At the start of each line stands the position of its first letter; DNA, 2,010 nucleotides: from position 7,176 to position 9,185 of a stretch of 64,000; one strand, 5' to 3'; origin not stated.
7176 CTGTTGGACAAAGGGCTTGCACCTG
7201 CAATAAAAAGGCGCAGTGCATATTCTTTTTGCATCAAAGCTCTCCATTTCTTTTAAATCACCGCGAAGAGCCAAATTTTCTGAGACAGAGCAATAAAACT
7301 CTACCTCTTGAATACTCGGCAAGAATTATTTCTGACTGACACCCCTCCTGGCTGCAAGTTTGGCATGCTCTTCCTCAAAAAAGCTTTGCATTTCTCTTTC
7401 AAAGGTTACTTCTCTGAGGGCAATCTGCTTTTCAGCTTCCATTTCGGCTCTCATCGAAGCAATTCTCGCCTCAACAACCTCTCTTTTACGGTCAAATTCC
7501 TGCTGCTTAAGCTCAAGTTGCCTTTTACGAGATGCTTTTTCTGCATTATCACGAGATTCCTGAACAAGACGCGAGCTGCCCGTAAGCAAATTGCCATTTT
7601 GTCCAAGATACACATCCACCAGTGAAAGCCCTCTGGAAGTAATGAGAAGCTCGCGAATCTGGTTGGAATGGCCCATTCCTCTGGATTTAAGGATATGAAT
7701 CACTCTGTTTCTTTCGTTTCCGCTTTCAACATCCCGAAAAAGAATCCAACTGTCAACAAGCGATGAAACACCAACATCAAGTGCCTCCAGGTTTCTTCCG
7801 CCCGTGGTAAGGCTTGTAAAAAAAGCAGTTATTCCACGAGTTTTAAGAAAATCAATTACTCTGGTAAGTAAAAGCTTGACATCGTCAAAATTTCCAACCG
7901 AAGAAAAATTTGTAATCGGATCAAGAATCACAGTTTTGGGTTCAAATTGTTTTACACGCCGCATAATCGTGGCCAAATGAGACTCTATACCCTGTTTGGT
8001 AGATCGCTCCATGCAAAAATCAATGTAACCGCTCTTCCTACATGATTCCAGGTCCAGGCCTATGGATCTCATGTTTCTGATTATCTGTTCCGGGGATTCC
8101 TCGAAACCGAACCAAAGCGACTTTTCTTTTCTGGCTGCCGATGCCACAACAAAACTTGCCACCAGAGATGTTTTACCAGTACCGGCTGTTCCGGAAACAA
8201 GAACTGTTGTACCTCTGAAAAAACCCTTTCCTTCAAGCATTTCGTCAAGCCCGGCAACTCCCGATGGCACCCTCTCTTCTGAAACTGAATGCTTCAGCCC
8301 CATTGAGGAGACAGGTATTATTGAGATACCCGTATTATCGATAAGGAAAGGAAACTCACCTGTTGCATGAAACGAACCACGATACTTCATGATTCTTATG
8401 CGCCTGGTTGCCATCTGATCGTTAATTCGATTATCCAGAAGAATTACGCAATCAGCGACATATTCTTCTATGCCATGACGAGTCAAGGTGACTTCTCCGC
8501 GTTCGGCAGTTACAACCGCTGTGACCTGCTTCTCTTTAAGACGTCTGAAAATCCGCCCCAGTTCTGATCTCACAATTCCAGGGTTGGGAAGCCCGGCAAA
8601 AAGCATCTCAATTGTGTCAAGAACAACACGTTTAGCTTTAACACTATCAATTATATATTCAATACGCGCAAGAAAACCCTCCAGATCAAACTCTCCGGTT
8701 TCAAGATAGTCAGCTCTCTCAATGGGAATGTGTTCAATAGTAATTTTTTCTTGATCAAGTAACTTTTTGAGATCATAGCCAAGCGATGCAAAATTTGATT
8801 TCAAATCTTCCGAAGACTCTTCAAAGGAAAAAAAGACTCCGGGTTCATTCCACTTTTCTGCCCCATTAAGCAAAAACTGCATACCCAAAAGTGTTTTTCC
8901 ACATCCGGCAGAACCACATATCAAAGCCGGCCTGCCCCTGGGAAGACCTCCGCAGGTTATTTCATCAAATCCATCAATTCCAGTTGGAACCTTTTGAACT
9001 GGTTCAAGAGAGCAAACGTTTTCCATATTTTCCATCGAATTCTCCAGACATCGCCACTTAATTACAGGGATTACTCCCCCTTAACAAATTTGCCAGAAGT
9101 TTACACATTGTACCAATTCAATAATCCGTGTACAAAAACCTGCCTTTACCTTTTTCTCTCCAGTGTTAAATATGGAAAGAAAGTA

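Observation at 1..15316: KaiC-KaiB timer embedded between two divergent Che-like phosphorelay operons, with no receptor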

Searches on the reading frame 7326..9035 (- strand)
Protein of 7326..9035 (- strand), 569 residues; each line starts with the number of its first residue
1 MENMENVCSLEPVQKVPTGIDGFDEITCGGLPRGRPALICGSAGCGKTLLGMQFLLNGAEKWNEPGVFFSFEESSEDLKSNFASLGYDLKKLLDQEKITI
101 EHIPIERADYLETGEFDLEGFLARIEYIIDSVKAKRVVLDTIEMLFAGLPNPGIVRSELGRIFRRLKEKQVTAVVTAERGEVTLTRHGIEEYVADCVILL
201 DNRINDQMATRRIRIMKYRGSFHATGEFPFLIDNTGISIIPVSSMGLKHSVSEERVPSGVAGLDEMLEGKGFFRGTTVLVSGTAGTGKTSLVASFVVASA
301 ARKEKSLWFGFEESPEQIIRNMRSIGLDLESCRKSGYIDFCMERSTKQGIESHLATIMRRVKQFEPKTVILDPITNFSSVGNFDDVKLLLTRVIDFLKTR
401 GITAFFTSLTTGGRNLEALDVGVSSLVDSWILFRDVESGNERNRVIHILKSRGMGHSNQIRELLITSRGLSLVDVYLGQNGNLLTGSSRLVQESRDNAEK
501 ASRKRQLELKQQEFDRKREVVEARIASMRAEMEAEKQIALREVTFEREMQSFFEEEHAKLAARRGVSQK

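Call 3: search_protein_families(library=pfam, proteins=[window:7326-9035:-], max_evalue=0.01)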
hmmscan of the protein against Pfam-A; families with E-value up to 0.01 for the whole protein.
window:7326-9035:- (569 aa): 20 families
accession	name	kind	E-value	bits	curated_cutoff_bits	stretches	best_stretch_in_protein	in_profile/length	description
PF06745.19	ATPase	-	2e-107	358.3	26.6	2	16-241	1-228/231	KaiC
PF13481.12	AAA_25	-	1.9e-17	64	27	2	270-394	27-170/195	AAA domain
PF03796.21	DnaB_C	-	7.9e-11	42.3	27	2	256-324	2-69/255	DnaB-like helicase C terminal domain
PF05729.18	NACHT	-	1.9e-07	31.5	26.7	1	277-306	2-31/167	NACHT domain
PF13191.12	AAA_16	-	2.9e-06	28.3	32.6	1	274-297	23-46/167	AAA ATPase domain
PF00154.27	RecA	-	3.3e-06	27.2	27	0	12-93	29-108/262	recA bacterial DNA recombination protein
PF12775.13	AAA_7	-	6.6e-06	26.2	25.8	0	33-81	32-81/181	P-loop containing dynein motor region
PF13401.12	AAA_22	-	6.1e-05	23.8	27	0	37-145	8-96/130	AAA domain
PF01637.24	ATPase_2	-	6.3e-05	23.3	33.2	0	35-176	21-153/225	ATPase domain predominantly from Archaea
PF13479.12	AAA_24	-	7e-05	23.2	27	0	276-319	3-38/195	AAA domain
PF24883.2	NPHP3_N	-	0.00015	22.4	24.8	0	38-103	26-90/164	Nephrocystin 3, N-terminal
PF09848.15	SLFN-g3_helicase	-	0.00016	21.6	24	0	277-299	3-25/354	Schlafen group 3, DNA/RNA helicase domain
PF20720.3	nSTAND3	-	0.00022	21.4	27.2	0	277-305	19-47/155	Novel STAND NTPase 3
PF13173.12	AAA_14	-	0.00036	21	27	0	35-87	3-52/129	AAA domain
PF25199.1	nSTAND_NTPase5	-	0.00064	20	34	0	274-308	40-75/145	Novel STAND NTPase 5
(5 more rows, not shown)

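Call 7: find_related_loci(query=window:7326-9035:-, collection=genome_contigs, flank=10000)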
Query window:7326-9035:- (569 aa) in genome_contigs; peptide patterns used: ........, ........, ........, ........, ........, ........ (x = any residue, [..] = any of these).
45 stretches matched a pattern, but none encodes a relative of the query by tblastn (E <= 1e-3).

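Call 8: find_homologous_proteins(query=window:7326-9035:-, max_evalue=1e-30)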
Query window:7326-9035:- (569 aa): 8000 proteins with E <= 1e-30 among 8000 candidates; the best 120 are listed.
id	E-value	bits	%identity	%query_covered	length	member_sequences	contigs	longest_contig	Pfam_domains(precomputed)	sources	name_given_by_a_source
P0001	0.0e+0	1253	100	100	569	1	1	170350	PF06745.20,PF03796.22,PF12775.14,PF05729.19,PF23442.2,PF00154.28,PF13481.13,PF13191.13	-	-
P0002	4.0e-206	704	56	99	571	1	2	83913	PF06745.20,PF03796.22,PF24883.3,PF13245.13,PF23442.2,PF00004.36,PF13401.13,PF00154.28,PF13481.13,PF13191.13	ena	-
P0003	6.3e-205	700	59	93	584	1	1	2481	PF06745.20,PF03796.22,PF24883.3,PF05729.19,PF23442.2,PF13401.13,PF00154.28,PF13481.13,PF13191.13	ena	-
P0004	1.7e-204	699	56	99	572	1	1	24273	PF06745.20,PF03796.22,PF24883.3,PF05729.19,PF23442.2,PF13401.13,PF00154.28,PF13481.13,PF13191.13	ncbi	-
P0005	3.2e-204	698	57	97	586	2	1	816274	PF06745.20,PF03796.22,PF05729.19,PF23442.2,PF00004.36,PF13401.13,PF00154.28,PF13481.13,PF20720.4,PF13191.13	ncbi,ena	-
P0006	1.0e-203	696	58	95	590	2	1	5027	PF06745.20,PF03796.22,PF14417.13,PF24883.3,PF05729.19,PF23442.2,PF13401.13,PF00154.28,PF13481.13,PF20720.4,PF13191.13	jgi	-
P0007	1.8e-203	695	56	98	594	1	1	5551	PF06745.20,PF03796.22,PF23442.2,PF00004.36,PF13401.13,PF00154.28,PF07728.21,PF13191.13,PF24883.3,PF05729.19,PF13481.13,PF20720.4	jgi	jgi:circadian clock protein KaiC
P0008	2.5e-203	695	57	93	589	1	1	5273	PF06745.20,PF00270.36,PF03796.22,PF23442.2,PF00004.36,PF13401.13,PF00154.28,PF13191.13,PF24883.3,PF05729.19,PF13481.13,PF20720.4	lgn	-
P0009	3.0e-203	694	59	91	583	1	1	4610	PF06745.20,PF03796.22,PF24883.3,PF05729.19,PF23442.2,PF13401.13,PF00154.28,PF13481.13,PF20720.4,PF13191.13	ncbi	-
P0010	3.5e-203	694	57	88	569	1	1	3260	PF06745.20,PF03796.22,PF24883.3,PF05729.19,PF23442.2,PF00004.36,PF13401.13,PF00154.28,PF13481.13,PF13191.13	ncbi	-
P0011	4.3e-203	694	59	93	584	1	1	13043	PF06745.20,PF03796.22,PF14417.13,PF24883.3,PF05729.19,PF23442.2,PF13401.13,PF00154.28,PF13481.13,PF13191.13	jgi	-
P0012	5.4e-203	694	59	92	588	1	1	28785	PF06745.20,PF03796.22,PF24883.3,PF05729.19,PF23442.2,PF00004.36,PF13401.13,PF00154.28,PF13481.13,PF20720.4,PF13191.13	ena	-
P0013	5.5e-203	694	58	94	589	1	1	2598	PF06745.20,PF03796.22,PF05729.19,PF23442.2,PF13401.13,PF00154.28,PF13481.13,PF20720.4,PF13191.13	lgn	-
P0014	6.2e-203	693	59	92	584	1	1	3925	PF06745.20,PF00270.36,PF03796.22,PF23442.2,PF00004.36,PF13401.13,PF00154.28,PF13191.13,PF24883.3,PF05729.19,PF13481.13,PF20720.4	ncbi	-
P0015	6.9e-203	693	58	96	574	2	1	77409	PF13173.13,PF06745.20,PF03796.22,PF23442.2,PF13401.13,PF00154.28,PF13191.13,PF24883.3,PF12775.14,PF05729.19,PF13481.13,PF20720.4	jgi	jgi:circadian clock protein KaiC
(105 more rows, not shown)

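Call 10: find_encoding_contigs(protein=P0001, flank=10000, max_places=4)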
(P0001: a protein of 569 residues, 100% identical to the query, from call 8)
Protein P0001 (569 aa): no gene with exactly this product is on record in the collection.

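Call 11: search_protein_families(library=ncbifam, proteins=[window:7326-9035:-], max_evalue=0.01)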
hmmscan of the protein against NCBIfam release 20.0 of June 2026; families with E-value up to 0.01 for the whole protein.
window:7326-9035:- (569 aa): 23 families
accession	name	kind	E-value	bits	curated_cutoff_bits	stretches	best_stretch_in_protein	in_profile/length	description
NF006799.0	PRK09302.1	equivalog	3.3e-202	672.6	408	1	11-517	8-515/515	circadian clock protein KaiC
TIGR02655.1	circ_KaiC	equivalog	4.5e-101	338.9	546.25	1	14-478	1-467/484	circadian clock protein KaiC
TIGR03880.1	KaiC_arch_3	hypoth_equivalog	5.9e-55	186.2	249.45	2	19-240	1-218/224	KaiC domain-containing protein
TIGR03877.1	thermo_KaiC_1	hypoth_equivalog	1.6e-41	142.3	307.25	2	13-241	1-234/238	KaiC domain-containing protein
TIGR03881.1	KaiC_arch_4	hypoth_equivalog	3.9e-41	141.2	247.8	2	15-233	2-221/231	KaiC domain-containing protein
NF052589.1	ArlH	equivalog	2.5e-23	83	215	2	21-243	7-227/229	archaellum protein ArlH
NF004723.0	PRK06067.1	subfamily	2.1e-22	79.8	194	2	253-455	13-216/243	flagellar accessory protein FlaH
TIGR00416.1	sms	equivalog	3e-18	65.8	403.05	2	252-488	72-299/454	DNA repair protein RadA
TIGR03878.1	thermo_KaiC_2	hypoth_equivalog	8.7e-17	61.3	232.2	2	276-416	37-181/259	KaiC domain-containing protein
NF004629.0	PRK05973.1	equivalog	4.7e-12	45.4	156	2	34-97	64-126/237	DNA helicase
TIGR00665.1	DnaB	equivalog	4e-10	39.1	385.25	2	11-81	173-242/435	replicative DNA helicase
NF005852.0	PRK07773.1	equivalog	3.3e-09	35.6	780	1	10-79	194-262/886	replicative DNA helicase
TIGR03600.1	phage_DnaB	exception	1.2e-08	34.4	498.65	2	14-80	175-240/421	phage replicative helicase, DnaB family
NF006861.0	PRK09361.1-1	equivalog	1.7e-08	34.3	278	1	253-309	2-57/235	DNA repair and recombination protein RadB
NF040583.1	dnaB_SPI-7_type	exception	7.3e-08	31.9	655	1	4-84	164-245/434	SPI-7-type island replicative DNA helicase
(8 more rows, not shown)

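Call 13: find_encoding_contigs(protein=P0002, flank=10000, max_places=2)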
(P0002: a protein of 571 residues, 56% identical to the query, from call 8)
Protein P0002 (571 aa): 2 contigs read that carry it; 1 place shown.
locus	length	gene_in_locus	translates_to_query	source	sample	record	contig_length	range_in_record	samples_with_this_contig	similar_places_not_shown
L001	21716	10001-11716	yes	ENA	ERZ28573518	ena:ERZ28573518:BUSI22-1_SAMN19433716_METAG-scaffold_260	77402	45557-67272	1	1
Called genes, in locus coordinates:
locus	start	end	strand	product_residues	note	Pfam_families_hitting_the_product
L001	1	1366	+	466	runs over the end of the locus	PF01406:tRNA-synt_1e, PF09334:tRNA-synt_1g (faint), PF23493:CysS_C (weak)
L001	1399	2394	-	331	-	PF00892:EamA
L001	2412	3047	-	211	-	PF02163:Peptidase_M50 (weak)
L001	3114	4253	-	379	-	PF07969:Amidohydro_3 (weak), PF01979:Amidohydro_1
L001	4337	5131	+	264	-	PF05235:CHAD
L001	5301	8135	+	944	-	PF02347:GDC-P, PF21478:GcvP2_C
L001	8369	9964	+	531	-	PF00497:SBP_bac_3, PF12974:Phosphonate-bd (weak), PF00989:PAS, PF08448:PAS_4, PF13426:PAS_9 (weak), PF08447:PAS_3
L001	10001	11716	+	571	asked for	PF00154:RecA_N (faint), PF03796:DnaB_C (faint), PF06745:ATPase, PF13481:AAA_25, PF23442:DUF7125 (faint), PF00004:AAA (faint), PF06745:ATPase, PF13481:AAA_25, +4 more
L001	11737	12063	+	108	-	PF07689:KaiB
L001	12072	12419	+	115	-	PF07689:KaiB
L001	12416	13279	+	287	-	PF00989:PAS (weak), PF08448:PAS_4, PF24820:Diguanyl_cycl_sensor (weak)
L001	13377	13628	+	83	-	-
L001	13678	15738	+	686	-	PF02743:dCache_1 (weak), PF13188:PAS_8 (faint), PF00989:PAS, PF08448:PAS_4, PF08447:PAS_3 (faint), PF13426:PAS_9, PF08448:PAS_4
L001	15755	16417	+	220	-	PF14417:MEDS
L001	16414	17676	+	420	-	PF00512:HisKA, PF02518:HATPase_c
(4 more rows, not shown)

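Call 14: find_encoding_contigs(protein=P0005, flank=10000, max_places=2)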
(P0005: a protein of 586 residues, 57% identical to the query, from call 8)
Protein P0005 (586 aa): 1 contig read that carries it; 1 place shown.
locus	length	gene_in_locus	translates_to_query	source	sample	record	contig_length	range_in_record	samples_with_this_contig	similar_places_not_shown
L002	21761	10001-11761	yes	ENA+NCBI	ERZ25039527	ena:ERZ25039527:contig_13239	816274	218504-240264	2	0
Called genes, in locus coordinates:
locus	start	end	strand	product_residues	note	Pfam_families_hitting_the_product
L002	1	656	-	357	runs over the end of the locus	-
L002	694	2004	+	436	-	-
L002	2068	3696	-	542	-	PF00990:GGDEF, PF00563:EAL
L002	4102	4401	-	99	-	PF00848:Ring_hydroxyl_A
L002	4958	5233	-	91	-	PF00355:Rieske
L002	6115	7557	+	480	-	PF08669:GCV_T_C (weak), PF07992:Pyr_redox_2 (faint), PF00070:Pyr_redox (faint), PF00890:FAD_binding_2 (weak), PF01266:DAO, PF01946:Thi4 (weak), PF12831:FAD_oxidored (weak), PF13450:NAD_binding_8, +1 more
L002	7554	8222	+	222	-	-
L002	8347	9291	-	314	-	-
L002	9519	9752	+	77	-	-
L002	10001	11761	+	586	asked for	PF00154:RecA_N (faint), PF13481:AAA_25, PF03796:DnaB_C (faint), PF06745:ATPase, PF20720:nSTAND3 (faint), PF13481:AAA_25, PF06745:ATPase, PF13191:AAA_16 (weak), +4 more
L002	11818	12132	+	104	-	PF07689:KaiB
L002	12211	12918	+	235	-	PF00989:PAS, PF13188:PAS_8 (faint), PF08448:PAS_4, PF24820:Diguanyl_cycl_sensor, PF13426:PAS_9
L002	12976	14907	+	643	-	PF08448:PAS_4, PF00989:PAS, PF08448:PAS_4, PF13426:PAS_9, PF08447:PAS_3, PF00512:HisKA, PF02518:HATPase_c, PF00072:Response_reg, +1 more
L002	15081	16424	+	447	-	-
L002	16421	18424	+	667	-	-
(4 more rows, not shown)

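Call 17: search_solved_structures(query=window:7326-9035:-, max_evalue=1e-20)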
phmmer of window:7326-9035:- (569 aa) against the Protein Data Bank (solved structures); distinct sequences matched with E-value up to 1e-20: 43.
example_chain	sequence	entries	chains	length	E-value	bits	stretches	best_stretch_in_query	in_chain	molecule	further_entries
8dba_A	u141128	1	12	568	2.4e-180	603.9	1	13-544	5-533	Circadian clock protein KaiC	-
8fwi_A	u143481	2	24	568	3.5e-179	600.1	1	13-544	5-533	Circadian clock protein KaiC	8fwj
8db3_A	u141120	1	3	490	2.9e-173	580.6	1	14-495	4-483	Circadian clock protein KaiC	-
8zn5_B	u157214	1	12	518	2.9e-111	376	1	13-501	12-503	KaiC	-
8zn6_F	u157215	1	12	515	6.2e-102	345.2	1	12-488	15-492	KaiC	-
8jon_A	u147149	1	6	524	4.2e-99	335.9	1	9-503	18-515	Circadian clock oscillator protein KaiC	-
8zn7_D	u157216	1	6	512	3.3e-97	329.6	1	11-478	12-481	KaiC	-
4o0m_A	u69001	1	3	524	2.4e-96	326.7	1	11-502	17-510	Circadian clock protein kinase KaiC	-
7dy1_A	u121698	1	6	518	5.8e-96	325.5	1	11-494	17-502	Circadian clock protein kinase KaiC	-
5jwq_A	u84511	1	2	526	2.2e-95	323.6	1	11-494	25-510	Circadian clock protein kinase KaiC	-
7wdc_A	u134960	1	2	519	3.2e-94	319.8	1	9-488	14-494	Circadian clock protein kinase KaiC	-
3k0f_A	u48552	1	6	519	4e-94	319.4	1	9-488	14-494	Circadian clock protein kinase KaiC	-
3jzm_A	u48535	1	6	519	4.3e-94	319.3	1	9-488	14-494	Circadian clock protein kinase kaiC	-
1tf7_A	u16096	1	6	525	4.4e-94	319.3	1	9-491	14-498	KaiC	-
1u9i_A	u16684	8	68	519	4.6e-94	319.2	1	9-488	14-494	KaiC | Circadian clock protein kinase kaiC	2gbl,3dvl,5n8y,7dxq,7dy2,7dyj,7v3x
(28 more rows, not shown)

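Call 36: find_related_loci(query=A1, collection=genome_contigs, flank=10000)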
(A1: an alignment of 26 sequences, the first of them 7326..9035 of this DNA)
Query A1 (569 aa) in genome_contigs; peptide patterns used: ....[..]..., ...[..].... (x = any residue, [..] = any of these).
600 stretches matched a pattern (row limit reached: there are more); 595 encode a relative of the query (tblastn E <= 1e-3); the best 80 are kept; 80 distinct loci.
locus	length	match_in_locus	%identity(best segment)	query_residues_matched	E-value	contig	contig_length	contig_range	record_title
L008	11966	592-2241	55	12-563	0e+0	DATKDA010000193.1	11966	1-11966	MAG TPA_asm: Pyrinomonadaceae bacterium isolate SMAG_U14460 k141_717790, whole genome shotgun sequence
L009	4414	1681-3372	55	5-569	0e+0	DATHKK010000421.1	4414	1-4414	MAG TPA_asm: Candidatus Limnocylindria bacterium isolate SMAG_U12578 k141_334668, whole genome shotgun sequence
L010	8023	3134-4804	55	15-561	0e+0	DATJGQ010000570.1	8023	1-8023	MAG TPA_asm: Gemmataceae bacterium isolate SMAG_U15490 k141_3181843, whole genome shotgun sequence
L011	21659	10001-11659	56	13-565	0e+0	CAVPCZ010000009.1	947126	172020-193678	MAG: Ignavibacteriota bacterium isolate MFD00032.bin.2.15 genome assembly, contig: contig_14670, whole genome shotgun se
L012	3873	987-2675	54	1-564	0e+0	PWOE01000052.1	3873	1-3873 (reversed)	MAG: Candidatus Nealsonbacteria bacterium isolate CSSed10_355 CS-Sed10-C88444, whole genome shotgun sequence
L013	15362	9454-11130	54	5-564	0e+0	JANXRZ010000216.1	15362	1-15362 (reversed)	MAG: Proteobacteria bacterium isolate 336R_metabat_400 336R_k141_266263, whole genome shotgun sequence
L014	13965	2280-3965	53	9-562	0e+0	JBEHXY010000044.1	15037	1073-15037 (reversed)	MAG: Planctomycetota bacterium isolate ESF1.bin.108 NODE_4157_length_15037_cov_8.890146, whole genome shotgun sequence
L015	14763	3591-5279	54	1-564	0e+0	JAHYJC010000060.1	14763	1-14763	MAG: Lentimicrobium sp. isolate KA12 NODE_2010_length_14763_cov_11.375649, whole genome shotgun sequence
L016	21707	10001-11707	52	1-569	0e+0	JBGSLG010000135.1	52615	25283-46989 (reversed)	MAG: Bacteroidales bacterium isolate JTS-AC20 k141_4003907, whole genome shotgun sequence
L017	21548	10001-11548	57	13-528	0e+0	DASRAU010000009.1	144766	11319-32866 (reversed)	MAG TPA_asm: Verrucomicrobiia bacterium isolate SMAG_U11126 k141_2402075, whole genome shotgun sequence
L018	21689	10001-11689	55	1-564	0e+0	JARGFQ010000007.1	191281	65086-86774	MAG: Bacteroidales bacterium isolate C14-10 NODE_7_length_191281_cov_29.317164, whole genome shotgun sequence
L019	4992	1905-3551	54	15-564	0e+0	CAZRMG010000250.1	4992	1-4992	MAG TPA_asm: uncultured Melioribacteraceae bacterium isolate SRP294416_co1_188 genome assembly, contig: NODE_41112_lengt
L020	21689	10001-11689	55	1-564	0e+0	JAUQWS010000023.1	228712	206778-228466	MAG: Ignavibacteria bacterium isolate BIN9 contig_31000, whole genome shotgun sequence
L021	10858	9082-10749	55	13-560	0e+0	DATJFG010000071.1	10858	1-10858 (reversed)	MAG TPA_asm: Verrucomicrobiia bacterium isolate SMAG_U15454 k141_5788220, whole genome shotgun sequence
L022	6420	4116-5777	53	10-564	0e+0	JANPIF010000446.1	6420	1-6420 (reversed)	MAG: Ferruginibacter sp. isolate VAR_62_concoct_234 VAR_62_k141_164944, whole genome shotgun sequence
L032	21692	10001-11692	53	1-565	0e+0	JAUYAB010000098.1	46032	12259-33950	MAG: Ignavibacteria bacterium isolate C18_metabat.bin.46 C18_k141_185743, whole genome shotgun sequence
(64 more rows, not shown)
